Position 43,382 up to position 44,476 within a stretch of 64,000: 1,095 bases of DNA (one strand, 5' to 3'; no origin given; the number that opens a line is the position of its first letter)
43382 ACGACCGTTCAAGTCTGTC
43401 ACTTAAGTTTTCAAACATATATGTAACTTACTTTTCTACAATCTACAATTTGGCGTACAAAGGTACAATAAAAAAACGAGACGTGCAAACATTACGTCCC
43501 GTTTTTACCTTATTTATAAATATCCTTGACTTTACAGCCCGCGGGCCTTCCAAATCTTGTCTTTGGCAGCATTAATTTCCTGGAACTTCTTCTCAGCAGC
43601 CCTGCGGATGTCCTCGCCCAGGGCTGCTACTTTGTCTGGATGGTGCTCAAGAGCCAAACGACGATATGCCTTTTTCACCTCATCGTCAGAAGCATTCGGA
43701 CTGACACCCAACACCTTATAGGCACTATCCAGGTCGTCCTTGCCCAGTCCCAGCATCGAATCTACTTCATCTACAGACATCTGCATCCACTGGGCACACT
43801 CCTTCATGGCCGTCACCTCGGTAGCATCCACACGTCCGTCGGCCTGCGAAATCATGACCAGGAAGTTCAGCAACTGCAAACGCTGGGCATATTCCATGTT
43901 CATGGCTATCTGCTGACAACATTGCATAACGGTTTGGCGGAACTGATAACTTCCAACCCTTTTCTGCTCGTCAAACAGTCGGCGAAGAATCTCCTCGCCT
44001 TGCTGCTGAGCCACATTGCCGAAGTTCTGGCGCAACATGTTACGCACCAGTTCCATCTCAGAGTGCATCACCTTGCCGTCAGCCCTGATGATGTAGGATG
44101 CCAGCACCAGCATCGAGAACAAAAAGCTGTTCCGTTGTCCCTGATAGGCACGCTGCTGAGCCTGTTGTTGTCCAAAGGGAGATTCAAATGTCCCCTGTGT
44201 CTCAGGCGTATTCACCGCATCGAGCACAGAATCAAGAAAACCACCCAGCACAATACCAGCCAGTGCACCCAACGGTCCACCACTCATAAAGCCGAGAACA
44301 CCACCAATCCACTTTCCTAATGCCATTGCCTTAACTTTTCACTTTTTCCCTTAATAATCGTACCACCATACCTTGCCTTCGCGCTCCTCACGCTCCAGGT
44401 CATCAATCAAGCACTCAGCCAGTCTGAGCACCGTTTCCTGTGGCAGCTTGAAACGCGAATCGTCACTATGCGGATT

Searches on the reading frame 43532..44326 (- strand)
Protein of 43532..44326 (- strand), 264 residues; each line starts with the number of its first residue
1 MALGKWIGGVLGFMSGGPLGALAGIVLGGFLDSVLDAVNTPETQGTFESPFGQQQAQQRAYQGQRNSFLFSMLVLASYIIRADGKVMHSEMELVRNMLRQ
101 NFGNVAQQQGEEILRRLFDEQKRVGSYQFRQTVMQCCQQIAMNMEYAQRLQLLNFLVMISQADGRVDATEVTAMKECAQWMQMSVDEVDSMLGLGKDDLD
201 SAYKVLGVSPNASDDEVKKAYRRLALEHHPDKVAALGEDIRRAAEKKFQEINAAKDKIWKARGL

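Call 72: search_protein_families(library=pfam, proteins=[window:43532-44326:-], max_evalue=0.001)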
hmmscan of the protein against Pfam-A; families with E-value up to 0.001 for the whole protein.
window:43532-44326:- (264 aa): 3 families
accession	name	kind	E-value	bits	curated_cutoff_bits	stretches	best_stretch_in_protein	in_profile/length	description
PF00226.36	DnaJ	-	1.3e-16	60.8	27.8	1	202-255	2-50/63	DnaJ domain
PF05099.18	TerB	-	1.5e-13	51.5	24.4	1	72-188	4-113/118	Tellurite resistance protein TerB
PF13446.11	RPT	-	0.00018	21.7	28.2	1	198-233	1-35/59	A repeated domain in UCH-protein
